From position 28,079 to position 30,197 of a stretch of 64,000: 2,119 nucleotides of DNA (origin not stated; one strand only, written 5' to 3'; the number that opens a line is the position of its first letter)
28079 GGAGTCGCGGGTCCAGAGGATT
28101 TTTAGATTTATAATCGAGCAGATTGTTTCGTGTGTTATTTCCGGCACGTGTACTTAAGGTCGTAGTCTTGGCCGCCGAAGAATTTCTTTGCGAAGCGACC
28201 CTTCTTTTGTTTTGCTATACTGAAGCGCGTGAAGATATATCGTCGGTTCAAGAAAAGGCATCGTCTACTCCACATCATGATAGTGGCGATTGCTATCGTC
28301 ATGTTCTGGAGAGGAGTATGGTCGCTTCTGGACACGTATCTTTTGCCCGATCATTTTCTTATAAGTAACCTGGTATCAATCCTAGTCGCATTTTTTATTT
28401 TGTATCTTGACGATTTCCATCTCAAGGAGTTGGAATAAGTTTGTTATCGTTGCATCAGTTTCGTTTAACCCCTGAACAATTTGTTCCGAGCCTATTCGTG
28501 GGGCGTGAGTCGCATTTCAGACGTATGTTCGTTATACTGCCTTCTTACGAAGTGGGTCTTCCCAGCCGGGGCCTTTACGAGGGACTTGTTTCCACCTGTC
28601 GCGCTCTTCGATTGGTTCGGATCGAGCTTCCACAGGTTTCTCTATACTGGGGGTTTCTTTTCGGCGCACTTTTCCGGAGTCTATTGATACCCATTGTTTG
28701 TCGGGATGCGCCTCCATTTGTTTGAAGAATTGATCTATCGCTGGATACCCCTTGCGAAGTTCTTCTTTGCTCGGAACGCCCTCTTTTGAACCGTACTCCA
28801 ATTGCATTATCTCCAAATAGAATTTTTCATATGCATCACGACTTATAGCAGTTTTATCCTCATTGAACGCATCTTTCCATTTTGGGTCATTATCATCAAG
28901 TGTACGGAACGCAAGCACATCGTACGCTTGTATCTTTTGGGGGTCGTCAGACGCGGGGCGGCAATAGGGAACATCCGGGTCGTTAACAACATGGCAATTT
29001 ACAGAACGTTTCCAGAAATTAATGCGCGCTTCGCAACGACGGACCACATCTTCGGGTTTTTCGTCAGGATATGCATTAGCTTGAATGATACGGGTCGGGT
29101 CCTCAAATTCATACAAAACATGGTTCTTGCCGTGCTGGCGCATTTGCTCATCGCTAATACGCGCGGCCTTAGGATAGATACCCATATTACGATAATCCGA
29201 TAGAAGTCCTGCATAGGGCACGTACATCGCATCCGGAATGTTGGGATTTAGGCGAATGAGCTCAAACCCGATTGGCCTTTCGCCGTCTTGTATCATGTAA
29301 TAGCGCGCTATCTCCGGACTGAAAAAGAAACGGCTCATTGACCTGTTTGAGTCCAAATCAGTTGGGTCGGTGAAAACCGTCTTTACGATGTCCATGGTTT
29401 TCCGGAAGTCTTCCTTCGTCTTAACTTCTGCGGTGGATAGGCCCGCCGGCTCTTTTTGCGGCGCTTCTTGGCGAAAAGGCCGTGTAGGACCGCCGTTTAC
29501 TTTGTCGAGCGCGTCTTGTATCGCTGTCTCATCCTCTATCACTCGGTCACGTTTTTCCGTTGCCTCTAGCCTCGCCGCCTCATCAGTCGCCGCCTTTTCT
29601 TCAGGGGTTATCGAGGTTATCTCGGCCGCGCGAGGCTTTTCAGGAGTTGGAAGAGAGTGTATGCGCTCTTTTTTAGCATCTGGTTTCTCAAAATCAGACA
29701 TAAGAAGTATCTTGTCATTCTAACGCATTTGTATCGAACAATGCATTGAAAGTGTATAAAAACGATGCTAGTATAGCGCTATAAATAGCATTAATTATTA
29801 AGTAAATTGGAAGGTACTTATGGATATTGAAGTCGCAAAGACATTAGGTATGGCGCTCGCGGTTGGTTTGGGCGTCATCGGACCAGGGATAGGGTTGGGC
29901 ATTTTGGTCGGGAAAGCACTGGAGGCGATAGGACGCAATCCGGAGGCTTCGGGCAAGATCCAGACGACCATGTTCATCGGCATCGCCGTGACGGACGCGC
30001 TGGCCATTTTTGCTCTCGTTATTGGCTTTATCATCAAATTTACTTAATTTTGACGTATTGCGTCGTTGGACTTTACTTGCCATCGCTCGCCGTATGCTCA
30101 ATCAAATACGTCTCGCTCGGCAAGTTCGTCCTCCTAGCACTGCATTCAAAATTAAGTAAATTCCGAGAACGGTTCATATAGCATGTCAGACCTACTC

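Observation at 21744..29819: Low-GC island of about 8 kb inserted between atpB and atpE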

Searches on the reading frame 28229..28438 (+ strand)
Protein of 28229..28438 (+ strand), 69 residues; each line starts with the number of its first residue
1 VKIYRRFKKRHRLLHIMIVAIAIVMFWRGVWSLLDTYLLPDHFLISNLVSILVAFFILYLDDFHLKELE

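Call 3: search_protein_families(library=pfam, proteins=[window:28229-28438:+], max_evalue=0.01)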
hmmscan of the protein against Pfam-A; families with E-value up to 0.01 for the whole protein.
window:28229-28438:+ (69 aa): 1 family
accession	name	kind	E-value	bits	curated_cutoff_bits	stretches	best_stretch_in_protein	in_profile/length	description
PF15993.10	Fuseless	-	6.7e-10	39.3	25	1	14-60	244-290/298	Fuseless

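Call 4: search_protein_families(library=ncbifam, proteins=[window:28229-28438:+], max_evalue=0.01)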
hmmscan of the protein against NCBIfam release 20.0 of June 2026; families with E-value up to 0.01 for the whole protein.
window:28229-28438:+ (69 aa): 2 families
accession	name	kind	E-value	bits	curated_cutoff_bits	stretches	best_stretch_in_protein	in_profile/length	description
NF033631.1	SLATT_5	subfamily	0.0068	15.9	60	1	3-63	15-77/180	SLATT domain-containing protein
NF033632.1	SLATT_4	domain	0.0096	15.8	55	1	4-67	20-81/154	SLATT domain-containing protein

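Call 62: search_protein_families(library=padloc, proteins=[window:28229-28438:+], max_evalue=0.01)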
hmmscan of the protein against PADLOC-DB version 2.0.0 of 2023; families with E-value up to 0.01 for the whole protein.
window:28229-28438:+ (69 aa): 1 family
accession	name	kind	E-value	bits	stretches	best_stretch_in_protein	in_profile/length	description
PDLC03819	RTasSLATT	-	0.0012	16.6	1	2-63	19-80/176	DRT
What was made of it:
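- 28229..28438 (+): 69-aa predicted two-helix membrane ORF. It is uncertain whether this is a real gene. Pfam Fuseless C-terminal region E 6.7e-10, and weak SLATT hits (calls 3, 4, 62).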

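Call 63: search_protein_families(library=phrogs, proteins=[window:28229-28438:+], max_evalue=0.01)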
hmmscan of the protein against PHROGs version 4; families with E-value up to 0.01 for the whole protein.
window:28229-28438:+ (69 aa): 0 families

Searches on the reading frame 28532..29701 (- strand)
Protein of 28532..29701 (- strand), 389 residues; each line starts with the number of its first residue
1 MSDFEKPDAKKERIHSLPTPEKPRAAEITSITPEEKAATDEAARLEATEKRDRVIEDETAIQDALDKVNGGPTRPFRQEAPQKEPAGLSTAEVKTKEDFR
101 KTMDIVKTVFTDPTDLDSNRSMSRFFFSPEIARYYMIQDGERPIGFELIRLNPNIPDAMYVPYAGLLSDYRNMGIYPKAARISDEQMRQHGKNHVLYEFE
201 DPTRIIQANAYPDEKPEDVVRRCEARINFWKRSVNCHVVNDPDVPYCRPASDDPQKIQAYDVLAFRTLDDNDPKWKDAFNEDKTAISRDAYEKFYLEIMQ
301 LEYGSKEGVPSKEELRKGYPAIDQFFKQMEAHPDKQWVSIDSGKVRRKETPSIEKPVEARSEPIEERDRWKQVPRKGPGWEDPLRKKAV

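Call 3: search_protein_families(library=pfam, proteins=[window:28532-29701:-], max_evalue=0.01)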
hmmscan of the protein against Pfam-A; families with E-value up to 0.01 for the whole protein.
window:28532-29701:- (389 aa): 0 families

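Call 4: search_protein_families(library=ncbifam, proteins=[window:28532-29701:-], max_evalue=0.01)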
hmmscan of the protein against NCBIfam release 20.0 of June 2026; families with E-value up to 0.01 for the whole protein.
window:28532-29701:- (389 aa): 0 families

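Call 6: search_solved_structures(query=window:28532-29701:-, max_evalue=1)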
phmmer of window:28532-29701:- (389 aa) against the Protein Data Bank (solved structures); distinct sequences matched with E-value up to 1: 0.

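Call 22: find_homologous_proteins(query=window:28532-29701:-)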
Query window:28532-29701:- (389 aa): 25 proteins with E <= 0.001 among 3030 candidates.
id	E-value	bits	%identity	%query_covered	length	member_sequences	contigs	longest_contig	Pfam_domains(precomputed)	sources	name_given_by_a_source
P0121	1.2e-240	816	93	100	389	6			-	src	-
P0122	1.5e-150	520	64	94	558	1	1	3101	-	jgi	jgi:hypothetical protein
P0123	2.9e-143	496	63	86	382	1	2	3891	-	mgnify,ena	mgnify:CR=1 FL=1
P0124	1.1e-142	494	64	86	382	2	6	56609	-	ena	-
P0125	2.6e-142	493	73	73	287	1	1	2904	-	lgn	-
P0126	2.6e-139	483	61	88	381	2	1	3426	-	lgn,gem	-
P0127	1.6e-131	457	54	96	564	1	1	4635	-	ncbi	-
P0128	7.0e-107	376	55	78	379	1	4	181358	-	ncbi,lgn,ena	-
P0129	2.7e-102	361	59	69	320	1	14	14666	-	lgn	-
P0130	4.3e-100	354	49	87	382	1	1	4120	-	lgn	-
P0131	4.7e-100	354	55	72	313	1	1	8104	-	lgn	-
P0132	1.5e-99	352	46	90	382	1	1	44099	-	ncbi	-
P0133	8.5e-94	333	56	68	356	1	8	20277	-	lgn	-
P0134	1.1e-84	303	48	74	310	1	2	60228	-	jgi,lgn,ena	-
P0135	8.4e-82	294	49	68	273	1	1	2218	-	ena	-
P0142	9.9e-59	218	40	68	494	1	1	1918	PF13673.14,PF13508.14,PF00583.32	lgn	-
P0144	2.2e-31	128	34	58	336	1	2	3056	PF00583.32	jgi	jgi:hypothetical protein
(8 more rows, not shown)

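Call 50: predict_structure(alignment_id=A2)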
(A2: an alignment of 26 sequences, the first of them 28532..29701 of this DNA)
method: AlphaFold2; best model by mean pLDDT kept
length: 389 residues; sequences in the alignment: 26
mean_pLDDT: 83.4   pTM: 0.75
mean pLDDT of the five models: 83.4, 83.3, 81.4, 81.4, 81.2
residues with pLDDT >= 90: 236; 70-90: 72; 50-70: 41; < 50: 40
segments of 3 or more residues with pLDDT < 50: 1-28, 72-79
pLDDT, mean of each block of 10 residues (from residue 1): 39 40 46 72 72 69 61 46 82 94 93 83 91 96 96 97 93 92 95 97 92 92 93 95 96 93 96 93 96 98 95 98 98 97 86 90 78 58 54
secondary structure, 60 per line:
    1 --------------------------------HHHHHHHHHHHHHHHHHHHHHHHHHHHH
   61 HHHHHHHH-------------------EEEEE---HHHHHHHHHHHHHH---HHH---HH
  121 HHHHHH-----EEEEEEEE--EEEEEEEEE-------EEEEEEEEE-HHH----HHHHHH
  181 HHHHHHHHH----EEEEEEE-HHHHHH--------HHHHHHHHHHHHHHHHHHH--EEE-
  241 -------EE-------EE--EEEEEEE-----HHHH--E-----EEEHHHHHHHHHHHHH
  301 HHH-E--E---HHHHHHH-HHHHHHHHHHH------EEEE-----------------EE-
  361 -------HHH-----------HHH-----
elements in order: H33-68 E88-92 H96-109 H119-126 E132-139 E142-150 E158-166 H175-189 E194-200 H202-207 H216-234 E237-239 E261-267 H273-276 E285-287 H288-303 H312-318 H320-330 E337-340
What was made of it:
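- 28532..29701 (-): 389-aa divergent GNAT-fold protein with a long N-terminal helix and charged tails. The AF2 model has pLDDT 83 (call 50).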

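Call 53: fold_search(model_id=the predicted structure, library=pdb)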
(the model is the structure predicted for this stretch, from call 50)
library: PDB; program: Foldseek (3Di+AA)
matches with E <= 10: 1260; with E <= 0.001: 310
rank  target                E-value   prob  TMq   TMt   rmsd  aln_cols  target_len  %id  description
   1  8osp_A                5.7e-07  1.00  0.29  0.60   6.0       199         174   11  GCN5-related N-Acetyltransferase from Lactobacillus curiae (released 2023-07-05)
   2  4xpd_C                9.1e-07  1.00  0.34  0.78   4.3       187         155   11  Crystal structure of yeast N-terminal acetyltransferase NatE (ppGpp) in complex with a bisubstrate (released 2016-07-20)
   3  1tiq_B                1.0e-06  1.00  0.35  0.76   3.6       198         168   10  Crystal Structure of an Acetyltransferase (PaiA) in complex with CoA and DTT from Bacillus subtilis, Northeast Structu (released 2004-07-13)
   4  8iyo_D                1.4e-06  1.00  0.31  0.66   5.6       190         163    9  Crystal structure of a protein acetyltransferase, HP0935, acetyl-CoA bound form (released 2024-04-10)
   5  1tiq_A                1.4e-06  1.00  0.29  0.62   6.7       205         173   11  Crystal Structure of an Acetyltransferase (PaiA) in complex with CoA and DTT from Bacillus subtilis, Northeast Structu (released 2004-07-13)
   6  4xnh_C                2.2e-06  1.00  0.34  0.76   4.1       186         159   12  Crystal structure of yeast N-terminal acetyltransferase NatE (IP6) in complex with a bisubstrate (released 2016-07-20)
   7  9mto_A                2.2e-06  1.00  0.32  0.75   4.0       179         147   13  Crystal structure of acetyltransferase CBU0801 from Coxiella burnetii (released 2025-01-22)
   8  8iyo_A                2.2e-06  1.00  0.31  0.66   5.5       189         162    9  Crystal structure of a protein acetyltransferase, HP0935, acetyl-CoA bound form (released 2024-04-10)
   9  2r7h_A                3.1e-06  1.00  0.31  0.69   4.6       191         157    7  CRYSTAL STRUCTURE OF A putative acetyltransferase of the GNAT family (DDE_3044) FROM DESULFOVIBRIO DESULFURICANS SUBSP (released 2007-09-25)
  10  9f5q_B                3.1e-06  1.00  0.29  0.51  10.1       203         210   12  Crystal structure of selenomethionine-labelled kinetoplastid kinetochore protein KKT23 acetyltransferase domain from T (released 2024-08-28)
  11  6hd5_v                3.7e-06  1.00  0.34  0.74   4.4       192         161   12  Cryo-EM structure of the ribosome-NatA complex (released 2018-12-19)
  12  2cnm_A                4.2e-06  1.00  0.32  0.75   4.5       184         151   11  RimI - Ribosomal S18 N-alpha-protein acetyltransferase in complex with a bisubstrate inhibitor (Cterm-Arg-Arg-Phe-Tyr- (released 2007-05-22)
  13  2r7h_B                5.3e-06  1.00  0.32  0.70   4.5       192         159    7  CRYSTAL STRUCTURE OF A putative acetyltransferase of the GNAT family (DDE_3044) FROM DESULFOVIBRIO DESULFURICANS SUBSP (released 2007-09-25)
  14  9evq_A                5.3e-06  1.00  0.29  0.50  10.1       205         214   12  Crystal structure of the kinetoplastid kinetochore protein KKT23 acetyltransferase domain from Trypanosoma brucei (released 2024-08-28)
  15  9evq_B                5.6e-06  1.00  0.29  0.50  10.3       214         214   12  Crystal structure of the kinetoplastid kinetochore protein KKT23 acetyltransferase domain from Trypanosoma brucei (released 2024-08-28)
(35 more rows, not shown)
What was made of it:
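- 28532..29701 (-): Foldseek matches its core to small GNATs including PaiA and N-terminal acetyltransferases, TM(target) 0.6-0.79 (call 53).
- On GNAT acetyltransferase superfamily (389-aa protein): Foldseek gives 310 PDB matches at E<=0.001; all 50 listed are GNAT-type acetyltransferases, with TM(target) up to 0.79 (call 53).
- The 389-aa protein has a GNAT fold, with PaiA among its top matches (call 53).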

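Call 62: search_protein_families(library=padloc, proteins=[window:28532-29701:-], max_evalue=0.01)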
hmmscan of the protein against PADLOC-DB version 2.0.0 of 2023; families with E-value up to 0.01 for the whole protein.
window:28532-29701:- (389 aa): 0 families

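Call 63: search_protein_families(library=phrogs, proteins=[window:28532-29701:-], max_evalue=0.01)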
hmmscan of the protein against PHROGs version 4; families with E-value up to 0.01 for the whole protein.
window:28532-29701:- (389 aa): 0 families

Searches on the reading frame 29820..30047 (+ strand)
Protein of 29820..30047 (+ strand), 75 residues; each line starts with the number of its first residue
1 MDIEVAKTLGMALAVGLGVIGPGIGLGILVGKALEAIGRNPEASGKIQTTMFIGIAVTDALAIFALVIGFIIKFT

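Call 3: search_protein_families(library=pfam, proteins=[window:29820-30047:+], max_evalue=0.01)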
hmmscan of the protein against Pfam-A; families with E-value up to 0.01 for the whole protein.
window:29820-30047:+ (75 aa): 1 family
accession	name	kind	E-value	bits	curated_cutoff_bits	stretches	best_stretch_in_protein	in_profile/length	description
PF00137.26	ATP-synt_C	-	5.3e-17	62.3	24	1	9-72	1-60/60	ATP synthase subunit C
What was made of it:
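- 29820..30047 (+): atpE (F0 subunit c), right flank of the insertion site. Pfam ATP-synt_C E 5e-17 (call 3).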

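Call 4: search_protein_families(library=ncbifam, proteins=[window:29820-30047:+], max_evalue=0.01)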
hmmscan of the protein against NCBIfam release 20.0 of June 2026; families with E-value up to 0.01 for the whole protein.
window:29820-30047:+ (75 aa): 17 families
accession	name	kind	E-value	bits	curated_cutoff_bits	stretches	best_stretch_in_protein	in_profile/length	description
NF005900.0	PRK07874.1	equivalog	2.4e-21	75.8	114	1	12-72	20-80/80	ATP synthase F0 subunit C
NF005363.0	PRK06876.1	equivalog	3.5e-19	68.4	71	1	6-74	7-75/80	F0F1 ATP synthase subunit C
TIGR01260.1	ATP_synt_c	equivalog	3.5e-18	65.4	43.95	1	20-74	3-57/58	ATP synthase F0 subunit C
NF009998.0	PRK13468.1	equivalog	4.8e-17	62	116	1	3-74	7-78/88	F0F1 ATP synthase subunit C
NF005608.0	PRK07354.1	equivalog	6.2e-17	62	128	1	5-74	7-76/81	F0F1 ATP synthase subunit C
NF005733.0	PRK07558.1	equivalog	3.4e-16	59.2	85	1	1-74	1-73/75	F0F1 ATP synthase subunit C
NF005521.0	PRK07159.1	equivalog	2.2e-15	56.5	122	1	6-74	32-99/101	F0F1 ATP synthase subunit C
NF009999.0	PRK13471.1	equivalog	7.4e-15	54.9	124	1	4-74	13-83/85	F0F1 ATP synthase subunit C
TIGR03322.1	alt_F1F0_F0_C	exception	3.1e-13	50.1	130.85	1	4-74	7-77/86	alternate F1F0 ATPase, F0 subunit C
NF009996.0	PRK13466.1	equivalog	1.7e-11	44.1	110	1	10-73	4-66/66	F0F1 ATP synthase subunit C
NF009995.0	PRK13464.1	equivalog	7.1e-11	42.7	168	1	8-74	16-82/101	F0F1 ATP synthase subunit B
NF009997.0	PRK13467.1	equivalog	5.3e-09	35.9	98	1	12-73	5-66/66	F0F1 ATP synthase subunit C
NF006295.0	PRK08482.1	equivalog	5.8e-09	36.4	135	1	9-72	34-97/105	F0F1 ATP synthase subunit C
NF004532.0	PRK05880.1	equivalog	4.8e-06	26.7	120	1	9-67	13-71/83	F0F1 ATP synthase subunit C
NF004913.0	PRK06271.1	equivalog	0.00028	20.2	211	1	5-74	152-216/220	V-type ATP synthase subunit K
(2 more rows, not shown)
